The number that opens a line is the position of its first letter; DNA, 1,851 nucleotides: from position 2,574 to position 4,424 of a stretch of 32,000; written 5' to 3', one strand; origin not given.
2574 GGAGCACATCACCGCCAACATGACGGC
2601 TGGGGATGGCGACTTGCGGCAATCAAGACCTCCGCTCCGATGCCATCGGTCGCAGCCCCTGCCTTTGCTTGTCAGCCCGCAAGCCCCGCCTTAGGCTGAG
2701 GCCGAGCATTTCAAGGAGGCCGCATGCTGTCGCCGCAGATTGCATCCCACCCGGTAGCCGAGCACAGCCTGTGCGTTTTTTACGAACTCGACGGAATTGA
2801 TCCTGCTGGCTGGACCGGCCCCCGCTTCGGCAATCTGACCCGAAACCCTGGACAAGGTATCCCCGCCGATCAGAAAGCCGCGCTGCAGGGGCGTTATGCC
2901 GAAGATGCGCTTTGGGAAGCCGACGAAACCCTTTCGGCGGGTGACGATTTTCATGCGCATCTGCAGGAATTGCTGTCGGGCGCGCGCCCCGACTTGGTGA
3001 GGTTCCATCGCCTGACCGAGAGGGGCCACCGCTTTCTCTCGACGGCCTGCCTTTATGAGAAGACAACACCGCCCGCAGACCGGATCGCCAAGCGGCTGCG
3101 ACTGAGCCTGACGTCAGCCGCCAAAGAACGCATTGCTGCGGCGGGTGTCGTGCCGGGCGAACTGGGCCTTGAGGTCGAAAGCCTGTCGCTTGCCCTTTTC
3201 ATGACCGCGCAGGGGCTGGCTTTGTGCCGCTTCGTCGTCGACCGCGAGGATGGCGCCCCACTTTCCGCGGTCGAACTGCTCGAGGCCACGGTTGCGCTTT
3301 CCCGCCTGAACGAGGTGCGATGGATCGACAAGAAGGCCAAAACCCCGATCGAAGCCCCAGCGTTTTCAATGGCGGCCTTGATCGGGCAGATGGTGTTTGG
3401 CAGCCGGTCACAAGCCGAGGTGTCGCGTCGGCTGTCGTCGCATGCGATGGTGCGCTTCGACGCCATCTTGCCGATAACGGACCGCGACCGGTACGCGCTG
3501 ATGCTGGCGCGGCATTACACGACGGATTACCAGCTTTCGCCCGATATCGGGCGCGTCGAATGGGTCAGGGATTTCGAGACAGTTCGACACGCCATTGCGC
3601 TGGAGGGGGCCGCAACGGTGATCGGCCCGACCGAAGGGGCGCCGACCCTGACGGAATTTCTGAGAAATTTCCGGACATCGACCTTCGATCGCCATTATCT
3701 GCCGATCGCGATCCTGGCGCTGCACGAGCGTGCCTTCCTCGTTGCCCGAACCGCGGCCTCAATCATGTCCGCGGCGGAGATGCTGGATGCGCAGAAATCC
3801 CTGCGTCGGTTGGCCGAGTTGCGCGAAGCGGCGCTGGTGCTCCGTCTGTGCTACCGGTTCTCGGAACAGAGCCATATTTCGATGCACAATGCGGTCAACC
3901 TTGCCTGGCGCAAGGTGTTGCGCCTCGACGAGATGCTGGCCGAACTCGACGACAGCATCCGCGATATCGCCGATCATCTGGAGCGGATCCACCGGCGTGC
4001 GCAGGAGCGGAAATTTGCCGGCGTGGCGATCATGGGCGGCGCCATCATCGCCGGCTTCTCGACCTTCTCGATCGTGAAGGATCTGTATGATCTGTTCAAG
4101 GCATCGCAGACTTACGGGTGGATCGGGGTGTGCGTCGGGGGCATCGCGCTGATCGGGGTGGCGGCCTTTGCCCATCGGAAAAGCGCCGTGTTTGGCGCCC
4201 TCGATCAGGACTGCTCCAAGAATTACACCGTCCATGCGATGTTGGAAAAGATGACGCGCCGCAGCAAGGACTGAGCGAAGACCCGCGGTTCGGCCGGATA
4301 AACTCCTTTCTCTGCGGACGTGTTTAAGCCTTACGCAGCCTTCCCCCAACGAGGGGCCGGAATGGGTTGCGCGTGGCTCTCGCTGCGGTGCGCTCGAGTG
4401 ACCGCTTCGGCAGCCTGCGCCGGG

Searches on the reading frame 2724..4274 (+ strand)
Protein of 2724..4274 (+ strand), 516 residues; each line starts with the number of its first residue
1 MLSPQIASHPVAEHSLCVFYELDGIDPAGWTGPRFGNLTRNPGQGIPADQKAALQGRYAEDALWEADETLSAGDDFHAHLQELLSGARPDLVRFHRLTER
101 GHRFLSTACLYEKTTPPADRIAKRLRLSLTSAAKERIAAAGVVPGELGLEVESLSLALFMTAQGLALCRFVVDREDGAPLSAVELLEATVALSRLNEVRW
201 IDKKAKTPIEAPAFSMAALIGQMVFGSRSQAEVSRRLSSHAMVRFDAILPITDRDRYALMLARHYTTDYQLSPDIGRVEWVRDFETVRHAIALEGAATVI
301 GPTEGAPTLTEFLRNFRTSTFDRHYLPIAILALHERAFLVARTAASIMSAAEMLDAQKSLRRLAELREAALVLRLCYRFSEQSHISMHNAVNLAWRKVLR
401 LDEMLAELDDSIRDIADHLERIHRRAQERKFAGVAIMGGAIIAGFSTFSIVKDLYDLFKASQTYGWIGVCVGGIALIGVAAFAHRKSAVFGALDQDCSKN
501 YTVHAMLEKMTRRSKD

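Call 4: search_protein_families(library=pfam, proteins=[window:2724-4274:+], max_evalue=0.01)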
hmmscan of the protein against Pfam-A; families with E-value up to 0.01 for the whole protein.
window:2724-4274:+ (516 aa): 0 families

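Call 5: search_protein_families(library=ncbifam, proteins=[window:2724-4274:+], max_evalue=0.01)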
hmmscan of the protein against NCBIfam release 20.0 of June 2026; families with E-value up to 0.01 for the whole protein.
window:2724-4274:+ (516 aa): 0 families

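Call 31: search_protein_families(library=padloc, proteins=[window:2724-4271:+], max_evalue=0.01)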
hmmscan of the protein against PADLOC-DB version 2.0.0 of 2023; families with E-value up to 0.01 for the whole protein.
window:2724-4271:+ (516 aa): 1 family
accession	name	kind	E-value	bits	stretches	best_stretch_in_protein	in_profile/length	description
PDLC01043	CorA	-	4.8e-06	23.5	1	311-443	271-397/457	CorA-like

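Call 32: search_protein_families(library=phrogs, proteins=[window:2724-4271:+], max_evalue=0.01)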
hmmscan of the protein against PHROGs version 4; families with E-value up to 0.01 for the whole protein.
window:2724-4271:+ (516 aa): 0 families

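Call 34: find_homologous_proteins(query=window:2724-4271:+, max_evalue=0.001)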
Query window:2724-4271:+ (516 aa): 34 proteins with E <= 0.001 among 8000 candidates.
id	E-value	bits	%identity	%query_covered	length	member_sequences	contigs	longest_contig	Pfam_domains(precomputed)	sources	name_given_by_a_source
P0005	0.0e+0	1142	100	100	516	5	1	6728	-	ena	-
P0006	5.4e-199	680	60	100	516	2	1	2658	-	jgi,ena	-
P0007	4.6e-196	670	58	100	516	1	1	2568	-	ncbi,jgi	jgi:hypothetical protein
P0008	8.8e-196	669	58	100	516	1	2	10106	-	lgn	-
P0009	1.7e-128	447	42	99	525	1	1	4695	-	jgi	jgi:hypothetical protein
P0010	2.8e-123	430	41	99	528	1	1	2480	-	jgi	jgi:hypothetical protein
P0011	1.3e-113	398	42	99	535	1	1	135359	-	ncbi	ncbi:MAG: hypothetical protein U1E23_16020 [Reyranellaceae bacterium]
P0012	1.1e-109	385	41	98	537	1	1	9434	-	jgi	jgi:hypothetical protein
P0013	2.1e-109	384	40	89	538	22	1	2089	-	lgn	-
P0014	2.1e-109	384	40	89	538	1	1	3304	-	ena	-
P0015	4.9e-109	383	41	88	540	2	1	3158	-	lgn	-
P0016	2.5e-107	378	39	99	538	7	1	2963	-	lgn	-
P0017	3.0e-106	374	43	88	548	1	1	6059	-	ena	-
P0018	6.1e-105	370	42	88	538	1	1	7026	-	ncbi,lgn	-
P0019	1.8e-104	368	61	57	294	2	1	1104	-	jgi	jgi:hypothetical protein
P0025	1.3e-101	359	38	99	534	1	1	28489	-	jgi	jgi:hypothetical protein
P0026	9.3e-100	353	38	88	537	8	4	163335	-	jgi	-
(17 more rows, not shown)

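Call 37: find_encoding_contigs(protein=P0011, flank=10000, max_places=1)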
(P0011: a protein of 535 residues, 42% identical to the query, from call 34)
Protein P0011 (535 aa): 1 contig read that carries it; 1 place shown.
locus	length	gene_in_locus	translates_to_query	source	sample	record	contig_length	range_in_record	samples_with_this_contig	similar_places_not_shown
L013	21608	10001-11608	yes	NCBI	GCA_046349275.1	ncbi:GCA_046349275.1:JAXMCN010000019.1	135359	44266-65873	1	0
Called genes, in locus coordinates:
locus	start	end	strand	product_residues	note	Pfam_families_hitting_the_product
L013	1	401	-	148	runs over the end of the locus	PF07883:Cupin_2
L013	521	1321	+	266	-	PF02582:DUF155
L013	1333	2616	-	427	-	PF07969:Amidohydro_3 (weak), PF01979:Amidohydro_1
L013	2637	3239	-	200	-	PF09347:DUF1989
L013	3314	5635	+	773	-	PF09137:Glucodextran_N, PF00723:Glyco_hydro_15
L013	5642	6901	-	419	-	PF04389:Peptidase_M28 (faint), PF01546:Peptidase_M20, PF07687:M20_dimer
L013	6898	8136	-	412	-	PF07969:Amidohydro_3 (weak), PF01979:Amidohydro_1, PF07969:Amidohydro_3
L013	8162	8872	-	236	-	-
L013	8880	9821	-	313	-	PF03088:Str_synth (faint), PF08450:SGL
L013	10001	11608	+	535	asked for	-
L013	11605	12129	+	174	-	-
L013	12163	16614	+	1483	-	PF05729:NACHT (weak)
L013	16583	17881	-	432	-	PF07690:MFS_1, PF03092:BT1 (weak), PF13347:MFS_2 (weak)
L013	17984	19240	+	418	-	PF22691:Thiolase_C_1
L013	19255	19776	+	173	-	PF01796:OB_ChsH2_C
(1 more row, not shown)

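Call 38: find_encoding_contigs(protein=P0026, flank=10000, max_places=2)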
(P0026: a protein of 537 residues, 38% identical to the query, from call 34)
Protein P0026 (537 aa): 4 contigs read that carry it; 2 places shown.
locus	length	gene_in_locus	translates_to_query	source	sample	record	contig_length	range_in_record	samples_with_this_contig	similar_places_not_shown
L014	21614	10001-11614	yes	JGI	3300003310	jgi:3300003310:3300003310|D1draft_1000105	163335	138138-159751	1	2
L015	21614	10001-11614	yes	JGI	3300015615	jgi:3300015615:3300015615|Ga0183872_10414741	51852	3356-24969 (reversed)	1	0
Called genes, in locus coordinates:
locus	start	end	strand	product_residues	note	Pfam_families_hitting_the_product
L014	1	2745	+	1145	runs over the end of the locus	PF12860:PAS_7, PF00512:HisKA, PF02518:HATPase_c, PF00072:Response_reg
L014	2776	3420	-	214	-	PF00072:Response_reg, PF00196:GerE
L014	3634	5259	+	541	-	PF00083:Sugar_tr, PF07690:MFS_1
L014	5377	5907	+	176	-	PF00719:Pyrophosphatase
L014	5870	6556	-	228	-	PF17765:MLTR_LBD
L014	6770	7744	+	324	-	PF00389:2-Hacid_dh (weak), PF02826:2-Hacid_dh_C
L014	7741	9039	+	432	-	PF06779:MFS_4 (faint), PF07690:MFS_1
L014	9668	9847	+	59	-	-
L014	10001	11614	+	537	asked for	-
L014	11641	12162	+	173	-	-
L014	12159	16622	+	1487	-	-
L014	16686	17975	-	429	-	PF07690:MFS_1, PF13347:MFS_2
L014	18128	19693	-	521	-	-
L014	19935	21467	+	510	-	PF07969:Amidohydro_3 (faint), PF01979:Amidohydro_1 (weak)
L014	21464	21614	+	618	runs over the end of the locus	PF03572:Peptidase_S41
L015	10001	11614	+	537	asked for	-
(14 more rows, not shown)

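Call 40: find_encoding_contigs(protein=P0008, flank=10000, max_places=2)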
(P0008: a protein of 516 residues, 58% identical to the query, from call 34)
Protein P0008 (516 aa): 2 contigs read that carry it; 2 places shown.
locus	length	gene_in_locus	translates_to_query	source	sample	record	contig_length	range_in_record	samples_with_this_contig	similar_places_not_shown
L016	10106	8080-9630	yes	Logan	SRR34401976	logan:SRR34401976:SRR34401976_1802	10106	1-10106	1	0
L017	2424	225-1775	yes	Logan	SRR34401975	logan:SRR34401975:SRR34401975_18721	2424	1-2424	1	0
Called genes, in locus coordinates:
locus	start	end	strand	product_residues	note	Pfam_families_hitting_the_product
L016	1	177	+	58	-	?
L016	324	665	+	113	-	-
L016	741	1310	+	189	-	-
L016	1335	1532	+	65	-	-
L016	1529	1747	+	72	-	-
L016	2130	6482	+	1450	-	PF07719:TPR_2 (faint), PF12895:ANAPC3 (faint), PF13428:TPR_14 (faint), PF14559:TPR_19 (faint), PF13401:AAA_22 (faint), PF01637:ATPase_2 (weak)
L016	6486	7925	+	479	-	PF01637:ATPase_2 (faint), PF13191:AAA_16 (weak), PF13401:AAA_22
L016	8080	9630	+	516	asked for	-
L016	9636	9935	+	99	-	-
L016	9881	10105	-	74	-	?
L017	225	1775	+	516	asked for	-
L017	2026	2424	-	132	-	?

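Call 41: find_encoding_contigs(protein=P0025, flank=10000, max_places=1)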
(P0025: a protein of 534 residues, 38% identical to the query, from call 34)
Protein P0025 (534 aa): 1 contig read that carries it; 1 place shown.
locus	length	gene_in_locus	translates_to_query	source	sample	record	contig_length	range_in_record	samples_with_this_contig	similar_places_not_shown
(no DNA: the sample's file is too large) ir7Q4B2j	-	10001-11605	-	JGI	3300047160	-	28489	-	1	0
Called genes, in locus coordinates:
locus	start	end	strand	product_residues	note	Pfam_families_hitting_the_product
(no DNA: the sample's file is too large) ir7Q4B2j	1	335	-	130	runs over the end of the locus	PF01042:Ribonuc_L-PSP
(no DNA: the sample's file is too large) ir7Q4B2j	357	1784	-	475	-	PF00296:Bac_luciferase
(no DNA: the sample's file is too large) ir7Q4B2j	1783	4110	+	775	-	PF09137:Glucodextran_N, PF00723:Glyco_hydro_15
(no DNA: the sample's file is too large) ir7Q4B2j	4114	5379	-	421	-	PF01546:Peptidase_M20, PF07687:M20_dimer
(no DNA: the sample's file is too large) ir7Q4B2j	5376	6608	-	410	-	PF01979:Amidohydro_1, PF07969:Amidohydro_3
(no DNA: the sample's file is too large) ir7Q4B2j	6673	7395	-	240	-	-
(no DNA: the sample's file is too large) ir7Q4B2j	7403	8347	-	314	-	PF08450:SGL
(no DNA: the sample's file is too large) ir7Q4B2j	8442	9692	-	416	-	PF00296:Bac_luciferase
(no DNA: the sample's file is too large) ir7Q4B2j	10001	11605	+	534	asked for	-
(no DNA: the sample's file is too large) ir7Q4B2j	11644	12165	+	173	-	-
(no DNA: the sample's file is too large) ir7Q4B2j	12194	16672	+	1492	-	PF05729:NACHT (faint)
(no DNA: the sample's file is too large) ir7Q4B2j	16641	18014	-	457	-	PF07690:MFS_1, PF13347:MFS_2 (weak)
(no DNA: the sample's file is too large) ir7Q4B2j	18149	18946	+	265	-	-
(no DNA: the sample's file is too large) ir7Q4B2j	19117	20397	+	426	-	PF22691:Thiolase_C_1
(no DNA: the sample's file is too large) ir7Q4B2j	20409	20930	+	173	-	PF01796:OB_ChsH2_C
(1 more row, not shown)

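Call 48: predict_structure(alignment_id=A2)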
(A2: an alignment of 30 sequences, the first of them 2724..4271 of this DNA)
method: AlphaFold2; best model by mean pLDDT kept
length: 516 residues; sequences in the alignment: 30
mean_pLDDT: 83.0   pTM: 0.78
mean pLDDT of the five models: 83.0, 82.8, 81.4, 81.3, 80.5
residues with pLDDT >= 90: 272; 70-90: 140; 50-70: 68; < 50: 36
segments of 3 or more residues with pLDDT < 50: 487-516
pLDDT, mean of each block of 10 residues (from residue 1): 87 97 85 90 85 94 89 88 89 94 93 89 95 92 95 95 93 96 96 93 92 90 78 77 96 93 75 74 93 95 95 94 95 93 83 79 86 85 93 95 90 84 71 52 54 55 59 70 54 35 42 38
secondary structure, 60 per line:
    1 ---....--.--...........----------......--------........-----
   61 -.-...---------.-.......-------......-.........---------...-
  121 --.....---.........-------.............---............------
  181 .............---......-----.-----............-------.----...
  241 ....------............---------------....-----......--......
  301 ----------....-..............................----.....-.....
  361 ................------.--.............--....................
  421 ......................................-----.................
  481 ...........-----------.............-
elements in order: H4-7 E13-23 H35-39 H48-55 E64-66 H78-84 E92-97 H99-107 E123-127 H131-139 E147-159 E163-174 H182-193 E197-202 H216-225 E238-244 H251-262 E278-281 E287-292 E295-300 H311-314 H316-345 H350-354 H356-376 H386-398 H401-458 H464-491 H503-515

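Call 51: fold_search(model_id=the predicted structure, library=pdb)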
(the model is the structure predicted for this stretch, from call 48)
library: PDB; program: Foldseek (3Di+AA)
matches with E <= 10: 392; with E <= 0.001: 0
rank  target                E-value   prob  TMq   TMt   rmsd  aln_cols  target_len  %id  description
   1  3jch_C                4.7e-03  0.92  0.20  0.28  17.4       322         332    8  Cryo-EM structure of the magnesium channel CorA in the magnesium-free, asymmetric open state II (released 2016-02-17)
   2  4i0u_A                5.0e-03  0.84  0.16  0.23  15.7       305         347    8  Improved structure of Thermotoga maritima CorA at 2.7 A resolution (released 2013-03-06)
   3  8tmn_E                5.6e-03  0.82  0.16  0.23  15.3       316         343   10  Cryo-EM structure of magnesium depleted CorA in complex with conformation-specific synthetic antibody C18, State MGD-1 (released 2025-02-12)
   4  5jtg_A                8.0e-03  0.77  0.16  0.24  16.2       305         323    7  Crystal structure of Thermotoga maritima mutant D89K/D253K (released 2017-01-25)
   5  8tmc_C                1.1e-02  0.69  0.15  0.22  16.2       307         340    9  Cryo-EM structure of CorA in complex with conformation-specific synthetic antibody C12 and 20 mM MgCl2, State MG20-2 (released 2025-02-12)
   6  8tme_C                1.5e-02  0.89  0.19  0.26  15.3       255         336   11  Cryo-EM structure of CorA in complex with conformation-specific synthetic antibody C18 and 100 uM MgCl2, State MG0.1-1 (released 2025-02-12)
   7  9fg7_C                1.7e-02  0.07  0.08  0.12  24.3       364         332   11  Cryo-EM structure of the full-length alpha1beta3gamma2 GABA(A) receptor in complex with GABA in the short-lived symmet (released 2025-06-04)
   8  8tmc_A                1.9e-02  0.66  0.16  0.22  16.1       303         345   10  Cryo-EM structure of CorA in complex with conformation-specific synthetic antibody C12 and 20 mM MgCl2, State MG20-2 (released 2025-02-12)
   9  5n77_E                4.6e-02  0.23  0.11  0.20  17.6       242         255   12  Crystal structure of the cytosolic domain of the CorA magnesium channel from Escherichia coli in complex with magnesiu (released 2017-07-12)
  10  9faw_C                5.5e-02  0.05  0.08  0.10  24.7       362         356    9  CryoEM structure of human full-length beta3gamma2 GABA(A) receptor in complex with GARLH4, the TMD of Neuroligin2, HEP (released 2025-07-02)
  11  3nvo_A                6.1e-02  0.33  0.11  0.22  16.1       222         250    9  The Soluble Domain Structure of the ZntB Zn2+ Efflux System (released 2011-03-23)
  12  9ffv_C                7.7e-02  0.04  0.08  0.11  25.7       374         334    8  Cryo-EM structure of the alpha1beta3gamma2 GABA(A) receptor in complex with Nb38 in the long-lived symmetric resting s (released 2025-06-04)
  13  7m6s_A                8.2e-02  0.08  0.10  0.13  26.8       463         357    9  Full length alpha1 Glycine receptor in presence of 1mM Glycine and 32uM Tetrahydrocannabinol State 3 (released 2022-08-03)
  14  6hjy_D                8.7e-02  0.04  0.07  0.12  24.9       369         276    9  X-ray structure of a pentameric ligand gated ion channel from Erwinia chrysanthemi (ELIC) Delta8 truncation mutant in  (released 2019-10-09)
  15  9ewa_EEE              9.2e-02  0.04  0.08  0.11  27.5       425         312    9  The sTeLIC pentameric Ligand-Gated Ion Channel (wild-type) in complex with 4-Bromophenethylamine (released 2025-03-26)
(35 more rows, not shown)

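Call 59: search_dna_similar(query=window:2724-4271:+, collection=phages, mode=protein, max_rows=10)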
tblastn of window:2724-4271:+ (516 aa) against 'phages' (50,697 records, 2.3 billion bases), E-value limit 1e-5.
No match.

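Call 65: search_protein_families(library=padloc, alignment_id=A2, max_evalue=0.01)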
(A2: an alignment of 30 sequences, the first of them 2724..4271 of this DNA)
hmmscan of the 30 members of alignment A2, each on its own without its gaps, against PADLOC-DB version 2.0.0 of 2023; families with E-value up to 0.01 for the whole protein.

A. member 1, window:2724-4271:+ (516 aa): 1 family
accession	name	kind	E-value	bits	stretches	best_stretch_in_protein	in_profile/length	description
PDLC01043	CorA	-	4.8e-06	23.5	1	311-443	271-397/457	CorA-like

B. families by the number of members that match (of 30 scanned): 2 families
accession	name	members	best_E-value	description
PDLC01043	CorA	28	1.7e-10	CorA-like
PDLC01174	CorA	7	8.1e-05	CorA-like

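Call 66: search_protein_families(library=pfam, alignment_id=A2, max_evalue=1)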
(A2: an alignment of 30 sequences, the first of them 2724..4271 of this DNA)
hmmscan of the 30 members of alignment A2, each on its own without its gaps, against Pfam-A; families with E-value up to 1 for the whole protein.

A. member 1, window:2724-4271:+ (516 aa): 1 family
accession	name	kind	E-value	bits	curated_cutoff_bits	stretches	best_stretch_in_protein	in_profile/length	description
PF14106.11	DUF4279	-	0.26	12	25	1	57-100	33-76/116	Domain of unknown function (DUF4279)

B. families by the number of members that match (of 30 scanned): 17 families
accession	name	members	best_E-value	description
PF22979.2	HTH_69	5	0.054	Winged helix-turn-helix domain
PF20584.3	DUF6787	2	0.024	Family of unknown function (DUF6787)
PF19744.4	DUF6232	2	0.038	Family of unknown function (DUF6232)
PF10841.13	DUF2644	1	0.0086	Protein of unknown function (DUF2644)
PF16901.10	DAO_C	1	0.038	C-terminal domain of alpha-glycerophosphate oxidase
PF13861.12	FLgD_tudor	1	0.071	FlgD Tudor-like domain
PF03616.19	Glt_symporter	1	0.073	Sodium/glutamate symporter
PF19981.4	DUF6417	1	0.08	Family of unknown function (DUF6417)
PF15456.11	Uds1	1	0.089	Up-regulated During Septation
PF15183.11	MRAP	1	0.1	Melanocortin-2 receptor accessory protein family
PF02588.21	YitT_membrane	1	0.1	Uncharacterised 5xTM membrane BCR, YitT family COG1284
PF18137.7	ORC_WH_C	1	0.19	Origin recognition complex winged helix C-terminal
PF14106.11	DUF4279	1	0.26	Domain of unknown function (DUF4279)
PF14995.11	TMEM107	1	0.26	Transmembrane protein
PF19439.4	CLEC16A_C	1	0.27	CLEC16A C-terminal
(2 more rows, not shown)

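Call 67: search_solved_structures(query=A2, max_evalue=10)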
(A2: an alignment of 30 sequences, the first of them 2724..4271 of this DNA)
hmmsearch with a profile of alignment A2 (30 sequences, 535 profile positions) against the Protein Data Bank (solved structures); distinct sequences matched with E-value up to 10: 2.
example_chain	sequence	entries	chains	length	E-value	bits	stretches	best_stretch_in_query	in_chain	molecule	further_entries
7ves_A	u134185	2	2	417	1.5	10.3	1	401-471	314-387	T-cell-specific guanine nucleotide triphosphate-binding protein 2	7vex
8h4m_A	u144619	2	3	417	1.5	10.3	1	401-471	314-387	T-cell-specific guanine nucleotide triphosphate-binding protein 2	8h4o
